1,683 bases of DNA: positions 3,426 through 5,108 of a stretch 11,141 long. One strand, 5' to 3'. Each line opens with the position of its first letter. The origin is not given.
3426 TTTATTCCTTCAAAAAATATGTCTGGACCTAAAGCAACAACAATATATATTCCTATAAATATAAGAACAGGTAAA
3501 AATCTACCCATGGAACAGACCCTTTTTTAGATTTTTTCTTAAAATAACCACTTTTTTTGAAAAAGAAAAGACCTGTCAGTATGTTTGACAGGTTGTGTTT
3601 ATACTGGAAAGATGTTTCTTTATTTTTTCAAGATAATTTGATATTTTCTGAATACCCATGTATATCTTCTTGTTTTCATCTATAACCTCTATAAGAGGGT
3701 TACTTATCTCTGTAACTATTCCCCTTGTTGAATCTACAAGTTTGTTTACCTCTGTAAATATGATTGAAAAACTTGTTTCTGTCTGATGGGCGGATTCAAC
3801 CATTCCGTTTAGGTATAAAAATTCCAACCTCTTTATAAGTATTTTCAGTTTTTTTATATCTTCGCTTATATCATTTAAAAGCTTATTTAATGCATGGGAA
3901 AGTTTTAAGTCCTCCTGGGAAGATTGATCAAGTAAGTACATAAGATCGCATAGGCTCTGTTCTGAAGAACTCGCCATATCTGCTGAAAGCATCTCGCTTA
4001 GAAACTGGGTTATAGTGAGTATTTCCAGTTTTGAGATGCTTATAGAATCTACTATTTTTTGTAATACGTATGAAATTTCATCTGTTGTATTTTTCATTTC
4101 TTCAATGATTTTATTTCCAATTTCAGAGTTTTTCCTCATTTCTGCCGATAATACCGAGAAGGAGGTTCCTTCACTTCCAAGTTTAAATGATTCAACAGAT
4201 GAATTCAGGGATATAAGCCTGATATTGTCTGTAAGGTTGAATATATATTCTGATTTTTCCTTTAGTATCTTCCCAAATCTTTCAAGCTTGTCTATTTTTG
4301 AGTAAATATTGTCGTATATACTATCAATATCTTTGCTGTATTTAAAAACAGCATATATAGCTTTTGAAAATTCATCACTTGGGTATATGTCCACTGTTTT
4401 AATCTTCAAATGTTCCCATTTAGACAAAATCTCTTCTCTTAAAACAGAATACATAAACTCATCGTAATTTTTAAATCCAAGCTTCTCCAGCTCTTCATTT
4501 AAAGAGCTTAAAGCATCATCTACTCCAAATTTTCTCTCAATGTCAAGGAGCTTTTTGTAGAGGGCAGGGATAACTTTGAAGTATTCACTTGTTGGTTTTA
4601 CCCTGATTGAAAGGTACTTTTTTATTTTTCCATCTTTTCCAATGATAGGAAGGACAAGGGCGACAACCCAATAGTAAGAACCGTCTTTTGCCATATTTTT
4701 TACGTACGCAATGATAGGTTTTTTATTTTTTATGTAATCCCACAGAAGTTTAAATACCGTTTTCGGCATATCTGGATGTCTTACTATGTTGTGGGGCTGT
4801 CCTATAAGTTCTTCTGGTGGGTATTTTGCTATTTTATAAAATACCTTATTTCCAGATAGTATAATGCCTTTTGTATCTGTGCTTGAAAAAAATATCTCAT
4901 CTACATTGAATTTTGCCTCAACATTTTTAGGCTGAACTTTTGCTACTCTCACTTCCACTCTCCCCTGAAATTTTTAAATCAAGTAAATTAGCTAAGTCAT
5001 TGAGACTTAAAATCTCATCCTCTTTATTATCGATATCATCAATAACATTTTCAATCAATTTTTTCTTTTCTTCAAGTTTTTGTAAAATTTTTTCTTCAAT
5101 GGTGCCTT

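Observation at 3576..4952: Aer-type PAS fused to a degenerate, membrane-less MCP signalling domain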

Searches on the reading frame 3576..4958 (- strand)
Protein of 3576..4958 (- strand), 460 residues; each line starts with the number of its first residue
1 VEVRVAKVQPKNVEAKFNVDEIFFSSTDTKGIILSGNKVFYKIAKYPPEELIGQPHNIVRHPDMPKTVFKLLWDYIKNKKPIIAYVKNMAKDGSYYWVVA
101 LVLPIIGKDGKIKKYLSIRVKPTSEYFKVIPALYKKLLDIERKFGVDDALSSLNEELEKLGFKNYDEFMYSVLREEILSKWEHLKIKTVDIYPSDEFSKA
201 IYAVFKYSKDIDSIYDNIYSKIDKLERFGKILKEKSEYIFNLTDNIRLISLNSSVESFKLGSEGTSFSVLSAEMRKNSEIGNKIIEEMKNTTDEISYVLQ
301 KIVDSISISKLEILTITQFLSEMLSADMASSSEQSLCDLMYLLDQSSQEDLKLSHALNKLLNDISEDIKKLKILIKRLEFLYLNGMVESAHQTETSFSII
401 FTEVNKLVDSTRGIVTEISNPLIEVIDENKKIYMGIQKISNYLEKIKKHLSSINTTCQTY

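Call 3: search_protein_families(library=pfam, proteins=[window:3576-4958:-], max_evalue=1)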
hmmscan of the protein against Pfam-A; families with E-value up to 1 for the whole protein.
window:3576-4958:- (460 aa): 12 families
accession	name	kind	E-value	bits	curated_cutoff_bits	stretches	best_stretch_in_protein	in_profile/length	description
PF08447.18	PAS_3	-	9.3e-14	51.9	25.6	1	37-118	5-88/89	PAS fold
PF00015.26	MCPsignal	-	9.5e-09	35.8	34.6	2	216-320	19-123/172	Methyl-accepting chemotaxis protein (MCP) signalling domain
PF00989.32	PAS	-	1.3e-07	32.1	22.6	1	25-115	15-106/113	PAS fold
PF13426.13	PAS_9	-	2.9e-07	31.1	27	1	22-117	3-96/103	PAS domain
PF25723.1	HU_inhibitor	-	0.016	15.8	27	0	174-207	4-36/72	Bacteriophage inhibitor of histone-like protein HU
PF03564.21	DUF1759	-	0.064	13.7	25.4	1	386-458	45-117/148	Protein of unknown function (DUF1759)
PF08807.15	DUF1798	-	0.12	13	25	1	372-448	5-75/108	Bacterial domain of unknown function (DUF1798)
PF06419.17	COG6_N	-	0.14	12.7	27.4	1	424-459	23-58/114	Conserved oligomeric complex COG6, N-terminal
PF22365.1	PfNDH2_hel_ins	-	0.16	12.3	27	0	428-449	43-64/65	PfNDH2 helical insertion domain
PF01343.23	Peptidase_S49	-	0.21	12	24.9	1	77-97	4-24/154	Peptidase family S49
PF08919.15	F_actin_bind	-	0.34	11.5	23.6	0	308-347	3-43/112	F-actin binding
PF11315.13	Med30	-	0.43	11.4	28.1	1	354-450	40-134/147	Mediator complex subunit 30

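Call 4: search_protein_families(library=ncbifam, proteins=[window:3576-4958:-], max_evalue=1)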
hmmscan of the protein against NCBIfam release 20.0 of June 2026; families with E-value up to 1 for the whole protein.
window:3576-4958:- (460 aa): 8 families
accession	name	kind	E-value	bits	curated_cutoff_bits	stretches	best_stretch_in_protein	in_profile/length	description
TIGR02938.1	nifL_nitrog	equivalog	1.6e-13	50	242.45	1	20-124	13-117/494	nitrogen fixation negative regulator NifL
TIGR00229.1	sensory_box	domain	1.4e-08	34.9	22.9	1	25-117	19-111/126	PAS domain S-box protein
NF010076.0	PRK13557.1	subfamily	5e-07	28.5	631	1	33-116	55-138/540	histidine kinase famiy protein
NF052652.1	YtvA_fam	equivalog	4.4e-06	26.4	250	1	33-107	25-99/243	YtvA family blue-light photoreceptor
NF052306.1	BluLightHisKinLov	equivalog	6.7e-06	25.2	450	1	32-120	47-134/334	blue-light-activated histidine kinase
NF045675.1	PhdiestaseDibA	equivalog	3.1e-05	22.5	980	1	26-118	93-185/623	phosphodiesterase DibA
NF010077.0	PRK13559.1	subfamily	0.00024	20.1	361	1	33-115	68-150/364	hypothetical protein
NF007309.0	PRK09793.1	equivalog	0.045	12.7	903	1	247-334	372-461/533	methyl-accepting chemotaxis protein IV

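Call 5: find_homologous_proteins(query=window:3576-4958:-, max_evalue=0.001)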
Query window:3576-4958:- (460 aa): 1251 proteins with E <= 0.001 among 8000 candidates; the best 120 are listed.
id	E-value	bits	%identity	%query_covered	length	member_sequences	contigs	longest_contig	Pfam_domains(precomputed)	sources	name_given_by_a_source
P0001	4.4e-289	976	100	100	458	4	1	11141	PF00015.27,PF08447.19,PF13426.14,PF00989.32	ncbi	-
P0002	6.5e-243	824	82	100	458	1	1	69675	PF00015.27,PF08447.19,PF13426.14,PF00989.32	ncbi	-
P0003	9.2e-238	807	81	100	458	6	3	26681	PF00015.27,PF08447.19,PF00989.32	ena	-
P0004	4.3e-237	805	79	100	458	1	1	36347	PF00015.27,PF08447.19,PF13426.14,PF00989.32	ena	-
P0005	1.4e-231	787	79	100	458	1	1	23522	PF00015.27,PF08447.19,PF00989.32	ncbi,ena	-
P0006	2.4e-230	783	78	100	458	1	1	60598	PF00015.27,PF08447.19,PF00989.32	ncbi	-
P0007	2.3e-217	740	75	99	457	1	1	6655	PF00015.27,PF08447.19,PF13426.14,PF00989.32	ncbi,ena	-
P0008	9.3e-217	738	74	99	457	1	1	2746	PF00015.27,PF08447.19,PF13426.14,PF00989.32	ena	-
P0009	1.0e-216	738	74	99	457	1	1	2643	PF00015.27,PF08447.19,PF13426.14,PF00989.32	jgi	-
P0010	6.1e-216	735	74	99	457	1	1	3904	PF00015.27,PF08447.19,PF13426.14,PF00989.32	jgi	-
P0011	2.2e-213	727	72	100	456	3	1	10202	PF00015.27,PF08447.19,PF13426.14,PF00989.32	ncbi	-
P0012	1.7e-154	533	58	96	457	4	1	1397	PF00015.27,PF08447.19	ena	-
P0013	3.4e-154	532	58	95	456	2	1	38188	PF00015.27,PF08447.19,PF13426.14,PF00989.32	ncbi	-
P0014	3.4e-150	519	57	98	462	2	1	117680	PF00015.27,PF08447.19,PF13426.14,PF00989.32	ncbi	ncbi:PAS domain-containing protein [Persephonella sp.]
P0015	2.8e-148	513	57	96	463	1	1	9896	PF00015.27,PF08447.19,PF13426.14,PF00989.32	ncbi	ncbi:PAS domain-containing protein [Persephonella sp.]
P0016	1.3e-147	510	57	98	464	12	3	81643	PF00015.27,PF08447.19,PF13426.14,PF00989.32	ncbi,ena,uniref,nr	ncbi:PAS domain-containing methyl-accepting chemotaxis protein [Persephonella sp.]|uniref:PAS domain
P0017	3.9e-147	509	56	98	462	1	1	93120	PF00015.27,PF08447.19,PF13426.14,PF00989.32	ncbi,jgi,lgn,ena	-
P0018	9.4e-146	504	55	97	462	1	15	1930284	PF00015.27,PF08447.19,PF13426.14,PF00989.32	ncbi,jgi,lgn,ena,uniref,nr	ncbi:MAG TPA: PAS domain S-box protein [Persephonella sp.]|uniref:Potential sensory protein n=1 Tax=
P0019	1.8e-145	503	55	98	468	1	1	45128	PF00015.27,PF08447.19,PF13426.14,PF00989.32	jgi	-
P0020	3.7e-145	502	55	98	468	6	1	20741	PF00015.27,PF08447.19,PF13426.14,PF00989.32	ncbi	ncbi:methyl-accepting chemotaxis protein [Persephonella sp.]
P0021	1.7e-144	500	56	97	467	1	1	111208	PF00015.27,PF08447.19,PF13426.14,PF00989.32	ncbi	-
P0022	3.5e-144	499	54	97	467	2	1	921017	PF00015.27,PF08447.19,PF13426.14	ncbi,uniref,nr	ncbi:methyl-accepting chemotaxis protein [Persephonella atlantica]|uniref:Methyl-accepting chemotaxi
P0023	6.3e-144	498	55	98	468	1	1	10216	PF00015.27,PF08447.19,PF13426.14,PF00989.32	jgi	jgi:aerotaxis receptor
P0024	1.3e-143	497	55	98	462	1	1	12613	PF00015.27,PF08447.19,PF13426.14,PF00989.32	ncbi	ncbi:PAS domain-containing protein [Persephonella sp.]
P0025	1.4e-143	497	55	98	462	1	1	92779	PF00015.27,PF08447.19,PF13426.14,PF00989.32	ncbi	-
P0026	1.5e-143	497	55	98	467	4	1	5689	PF00015.27,PF08447.19,PF13426.14,PF00989.32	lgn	-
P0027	1.8e-143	497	55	98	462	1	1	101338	PF00015.27,PF08447.19,PF13426.14,PF00989.32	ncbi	ncbi:PAS domain-containing protein [Persephonella sp.]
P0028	2.0e-143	497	55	98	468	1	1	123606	PF00015.27,PF08447.19,PF13426.14,PF00989.32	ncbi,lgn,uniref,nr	ncbi:aerotaxis receptor [Persephonella hydrogeniphila]|uniref:Aerotaxis receptor n=1 Tax=Persephonel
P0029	3.8e-143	496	54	98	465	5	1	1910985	PF00015.27,PF08447.19,PF13426.14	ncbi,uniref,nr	ncbi:PAS domain-containing methyl-accepting chemotaxis protein [Persephonella sp. KM09-Lau-8]|uniref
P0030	4.6e-143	495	55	98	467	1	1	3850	PF00015.27,PF08447.19,PF13426.14,PF00989.32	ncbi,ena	-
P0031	5.2e-143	495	54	97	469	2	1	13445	PF00015.27,PF08447.19,PF13426.14,PF00989.32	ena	-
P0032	5.8e-143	495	55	98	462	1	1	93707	PF00015.27,PF08447.19,PF13426.14,PF00989.32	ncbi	-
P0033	2.1e-140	487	57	91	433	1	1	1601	PF00015.27,PF08447.19,PF13426.14,PF00989.32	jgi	-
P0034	5.9e-139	482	51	98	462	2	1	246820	PF00015.27,PF08447.19,PF13426.14,PF00989.32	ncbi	ncbi:PAS domain-containing protein [Persephonella sp.]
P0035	1.3e-137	477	51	98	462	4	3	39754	PF00015.27,PF08447.19,PF13426.14,PF00989.32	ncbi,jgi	ncbi:methyl-accepting chemotaxis protein [Persephonella sp.]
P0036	2.4e-117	411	49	97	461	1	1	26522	PF00015.27,PF08447.19,PF13426.14,PF00989.32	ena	-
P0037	1.4e-116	408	47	98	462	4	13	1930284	PF00015.27,PF08447.19,PF13426.14,PF00989.32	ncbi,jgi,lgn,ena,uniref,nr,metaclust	ncbi:MAG TPA: PAS domain S-box protein [Persephonella sp.]|uniref:PAS fold family protein n=1 Tax=Pe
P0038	8.4e-115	402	47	94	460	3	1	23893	PF00015.27,PF08447.19,PF13426.14,PF00989.32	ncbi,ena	-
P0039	5.1e-114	400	46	97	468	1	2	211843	PF00015.27,PF08447.19,PF13426.14,PF00989.32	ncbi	ncbi:methyl-accepting chemotaxis protein [Persephonella sp.]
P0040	1.2e-113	399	47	97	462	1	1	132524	PF00015.27,PF08447.19,PF13426.14,PF00989.32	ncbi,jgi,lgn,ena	-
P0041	1.3e-113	398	47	97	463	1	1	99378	PF00015.27,PF08447.19,PF13426.14,PF00989.32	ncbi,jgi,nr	ncbi:MAG: PAS domain-containing protein [Aquificae bacterium]|nr:PAS domain-containing protein [Aqui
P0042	6.8e-113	396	47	92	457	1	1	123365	PF00015.27,PF08447.19,PF13426.14,PF00989.32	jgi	-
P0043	7.3e-113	396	48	97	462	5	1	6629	PF00015.27,PF08447.19,PF13426.14,PF00989.32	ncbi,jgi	-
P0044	9.9e-113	395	47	98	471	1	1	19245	PF00015.27,PF08447.19,PF13426.14,PF00989.32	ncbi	-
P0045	3.6e-111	390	46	98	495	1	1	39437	PF00015.27,PF08447.19,PF13426.14,PF00989.32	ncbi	-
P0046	1.8e-110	388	46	97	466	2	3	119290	PF00015.27,PF08447.19,PF13426.14,PF00989.32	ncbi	ncbi:methyl-accepting chemotaxis protein [Persephonella sp.]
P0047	4.0e-109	384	44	97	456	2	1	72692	PF00015.27,PF08447.19,PF13426.14,PF00989.32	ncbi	ncbi:methyl-accepting chemotaxis protein [Persephonella sp.]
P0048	4.2e-109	384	45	97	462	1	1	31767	PF00015.27,PF08447.19,PF13426.14,PF00989.32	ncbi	ncbi:methyl-accepting chemotaxis protein [Persephonella sp.]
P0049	1.0e-108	382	44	97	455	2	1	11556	PF00015.27,PF08447.19,PF13426.14,PF00989.32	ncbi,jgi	-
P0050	6.7e-108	380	45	97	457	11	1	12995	PF00015.27,PF08447.19,PF13426.14,PF00989.32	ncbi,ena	-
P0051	2.0e-106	375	44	97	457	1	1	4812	PF00015.27,PF08447.19,PF13426.14,PF00989.32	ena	-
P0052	2.9e-105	371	43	96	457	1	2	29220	PF00015.27,PF08447.19,PF13426.14,PF00989.32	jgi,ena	-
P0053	3.5e-105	371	43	96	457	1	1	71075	PF00015.27,PF08447.19,PF13426.14,PF00989.32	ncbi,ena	ncbi:methyl-accepting chemotaxis protein [Persephonella sp.]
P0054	1.6e-103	365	43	98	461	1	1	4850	PF00015.27,PF08447.19,PF13426.14,PF00989.32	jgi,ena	-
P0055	4.3e-103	364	42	96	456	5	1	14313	PF00015.27,PF08447.19,PF13426.14,PF00989.32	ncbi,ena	ncbi:methyl-accepting chemotaxis protein [Persephonella sp.]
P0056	6.3e-103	363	44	98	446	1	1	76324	PF00015.27,PF08447.19,PF13426.14,PF00989.32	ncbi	-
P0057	6.5e-103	363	44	98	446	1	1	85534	PF00015.27,PF08447.19,PF13426.14,PF00989.32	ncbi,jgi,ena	-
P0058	8.4e-103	363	42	97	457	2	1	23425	PF00015.27,PF08447.19,PF13426.14,PF00989.32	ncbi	-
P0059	9.5e-103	363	43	97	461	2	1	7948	PF00015.27,PF08447.19,PF13426.14,PF00989.32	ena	-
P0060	3.5e-102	361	42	97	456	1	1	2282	PF00015.27,PF08447.19,PF13426.14,PF00989.32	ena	-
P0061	4.3e-102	360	45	98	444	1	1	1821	PF00015.27,PF08447.19,PF13426.14,PF00989.32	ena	-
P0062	1.0e-101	359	43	97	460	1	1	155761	PF00015.27,PF08447.19,PF13426.14,PF00989.32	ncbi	ncbi:methyl-accepting chemotaxis protein [Persephonella sp.]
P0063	4.7e-101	357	46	93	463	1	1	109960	PF00015.27,PF08447.19,PF13426.14,PF00989.32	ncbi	-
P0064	8.1e-101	356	46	93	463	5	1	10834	PF00015.27,PF08447.19,PF13426.14,PF00989.32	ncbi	-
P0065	2.3e-100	355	42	96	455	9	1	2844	PF00015.27,PF08447.19,PF13426.14,PF00989.32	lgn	-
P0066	3.1e-100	354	44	97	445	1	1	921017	PF00015.27,PF08447.19,PF13426.14,PF00989.32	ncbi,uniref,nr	ncbi:PAS domain-containing protein [Persephonella atlantica]|uniref:PAS domain-containing protein n=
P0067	3.5e-100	354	45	95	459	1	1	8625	PF00015.27,PF08447.19,PF13426.14,PF00989.32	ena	-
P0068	7.3e-100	353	43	98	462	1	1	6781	PF00015.27,PF08447.19,PF13426.14,PF00989.32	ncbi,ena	-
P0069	7.8e-100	353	43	97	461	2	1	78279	PF00015.27,PF08447.19,PF13426.14,PF00989.32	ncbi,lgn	-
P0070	1.4e-99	352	43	96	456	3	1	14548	PF00015.27,PF08447.19,PF13426.14,PF00989.32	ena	-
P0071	2.1e-99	352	44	98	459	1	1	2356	PF00015.27,PF08447.19,PF13426.14,PF00989.32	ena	-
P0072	3.3e-99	351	44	94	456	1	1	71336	PF00015.27,PF08447.19,PF13426.14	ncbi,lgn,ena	-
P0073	8.0e-99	350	45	93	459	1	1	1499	PF00015.27,PF08447.19,PF13426.14,PF00989.32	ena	-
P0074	8.8e-99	350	45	93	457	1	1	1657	PF00015.27,PF08447.19,PF13426.14,PF00989.32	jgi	-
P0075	1.5e-98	349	45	93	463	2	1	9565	PF00015.27,PF08447.19,PF13426.14,PF00989.32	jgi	jgi:aerotaxis receptor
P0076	1.9e-98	348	43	97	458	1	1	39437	PF00015.27,PF08447.19,PF13426.14,PF00989.32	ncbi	-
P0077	3.2e-98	348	41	97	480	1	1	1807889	PF00015.27,PF08447.19,PF13426.14,PF00989.32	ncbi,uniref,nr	ncbi:PAS domain-containing methyl-accepting chemotaxis protein [Nitrosophilus alvini]|uniref:methyl-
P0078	1.0e-97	346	41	97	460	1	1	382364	PF00015.27,PF08447.19,PF13426.14,PF00989.32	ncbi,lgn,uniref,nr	ncbi:aerotaxis receptor [Persephonella hydrogeniphila]|uniref:Aerotaxis receptor n=1 Tax=Persephonel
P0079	1.1e-97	346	45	93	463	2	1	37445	PF00015.27,PF08447.19,PF13426.14,PF00989.32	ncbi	-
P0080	1.8e-97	345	46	91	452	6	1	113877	PF00015.27,PF08447.19,PF13426.14,PF00989.32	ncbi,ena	-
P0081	1.3e-96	342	41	97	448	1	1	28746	PF00015.27,PF08447.19,PF13426.14,PF00989.32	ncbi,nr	ncbi:MAG: PAS domain-containing protein [Persephonella sp.]|nr:PAS domain-containing protein [Persep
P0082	7.1e-96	340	41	95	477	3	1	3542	PF00015.27,PF08447.19,PF13426.14,PF00989.32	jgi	jgi:aerotaxis receptor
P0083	1.7e-94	335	40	97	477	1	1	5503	PF00015.27,PF08447.19,PF13426.14,PF00989.32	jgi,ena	-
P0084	1.0e-93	333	39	97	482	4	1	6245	PF00015.27,PF08447.19,PF13426.14,PF00989.32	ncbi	-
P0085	5.7e-93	330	39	97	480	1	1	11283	PF00015.27,PF08447.19,PF13426.14,PF00989.32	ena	-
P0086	9.8e-93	330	41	97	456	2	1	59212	PF00015.27,PF08447.19,PF13426.14,PF00989.32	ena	-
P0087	2.5e-92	328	41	97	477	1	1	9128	PF00015.27,PF08447.19,PF13426.14,PF00989.32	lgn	-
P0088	2.8e-92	328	38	97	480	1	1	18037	PF00015.27,PF08447.19,PF13426.14,PF00989.32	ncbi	-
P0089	3.6e-92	328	40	96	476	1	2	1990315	PF00015.27,PF08447.19,PF13426.14,PF00989.32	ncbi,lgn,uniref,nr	ncbi:methyl-accepting chemotaxis protein [Nitrosophilus labii]|uniref:methyl-accepting chemotaxis pr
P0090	3.6e-92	328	41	96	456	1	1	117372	PF00015.27,PF08447.19,PF13426.14,PF00989.32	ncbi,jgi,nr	ncbi:MAG: PAS domain-containing protein [Aquificae bacterium]|nr:PAS domain-containing protein [Aqui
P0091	5.4e-92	327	42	95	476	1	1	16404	PF00015.27,PF08447.19,PF13426.14,PF00989.32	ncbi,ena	-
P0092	6.5e-92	327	44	97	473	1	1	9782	PF00015.27,PF08447.19,PF13426.14,PF00989.32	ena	-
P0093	2.2e-90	322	38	97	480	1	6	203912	PF00015.27,PF08447.19,PF13426.14,PF00989.32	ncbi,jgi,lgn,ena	-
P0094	4.0e-90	321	43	96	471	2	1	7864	PF00015.27,PF08447.19,PF13426.14,PF00989.32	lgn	-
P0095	4.0e-90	321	41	92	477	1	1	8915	PF00015.27,PF08447.19,PF13426.14,PF00989.32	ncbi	-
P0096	8.1e-90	320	38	97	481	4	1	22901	PF00015.27,PF08447.19,PF13426.14,PF00989.32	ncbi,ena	-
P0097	1.2e-89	320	40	94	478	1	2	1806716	PF00015.27,PF08447.19,PF13426.14,PF00989.32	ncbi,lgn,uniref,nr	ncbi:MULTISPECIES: PAS domain-containing protein [unclassified Nitratiruptor]|uniref:PAS domain-cont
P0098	1.7e-89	319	40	94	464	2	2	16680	PF00015.27,PF08447.19,PF13426.14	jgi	-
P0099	4.6e-89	318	39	96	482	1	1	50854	PF00015.27,PF08447.19,PF13426.14,PF00989.32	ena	-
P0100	6.9e-89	317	41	94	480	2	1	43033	PF00015.27,PF08447.19,PF13426.14,PF00989.32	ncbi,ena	-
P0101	4.8e-88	314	40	94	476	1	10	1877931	PF00015.27,PF08447.19,PF13426.14,PF00989.32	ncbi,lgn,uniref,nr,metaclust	ncbi:methyl-accepting chemotaxis protein [Nitratiruptor sp. SB155-2]|uniref:methyl-accepting chemota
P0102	5.7e-88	314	47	74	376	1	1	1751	PF00015.27,PF08447.19,PF13426.14,PF00989.32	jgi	-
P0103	1.0e-87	313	38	97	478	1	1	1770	PF00015.27,PF08447.19,PF13426.14,PF00989.32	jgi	jgi:aerotaxis receptor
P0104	2.1e-87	312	37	97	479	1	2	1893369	PF00015.27,PF08447.19,PF13426.14,PF00989.32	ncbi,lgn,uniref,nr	ncbi:aerotaxis receptor [Nitratiruptor sp. YY08-26]|uniref:methyl-accepting chemotaxis protein n=1 T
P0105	7.3e-87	310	39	92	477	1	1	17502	PF00015.27,PF08447.19,PF13426.14,PF00989.32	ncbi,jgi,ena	-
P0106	5.9e-86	307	37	97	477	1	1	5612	PF00015.27,PF08447.19,PF13426.14,PF00989.32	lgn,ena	-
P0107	8.7e-86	307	39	97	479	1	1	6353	PF00015.27,PF08447.19,PF13426.14,PF00989.32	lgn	-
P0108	9.6e-86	307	40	96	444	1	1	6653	PF00015.27,PF08447.19,PF13426.14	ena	-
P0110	2.7e-85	305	38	97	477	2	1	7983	PF00015.27,PF08447.19,PF13426.14,PF00989.32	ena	-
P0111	9.3e-85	303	38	92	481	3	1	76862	PF00015.27,PF08447.19,PF13426.14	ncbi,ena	-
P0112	1.2e-84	303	38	95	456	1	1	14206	PF00015.27,PF08447.19,PF13426.14,PF00989.32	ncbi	-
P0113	2.7e-83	299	36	97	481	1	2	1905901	PF00015.27,PF08447.19,PF13426.14,PF00989.32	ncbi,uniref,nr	ncbi:methyl-accepting chemotaxis protein [Nitratiruptor tergarcus]|uniref:Aerotaxis receptor n=1 Tax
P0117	8.8e-72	261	51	63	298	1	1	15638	PF00015.27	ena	-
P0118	8.0e-70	254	47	66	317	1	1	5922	PF00015.27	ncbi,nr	ncbi:MAG: methyl-accepting chemotaxis protein, partial [Aquificae bacterium]|nr:methyl-accepting che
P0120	6.0e-68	248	35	95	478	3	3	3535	PF00015.27,PF08447.19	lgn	-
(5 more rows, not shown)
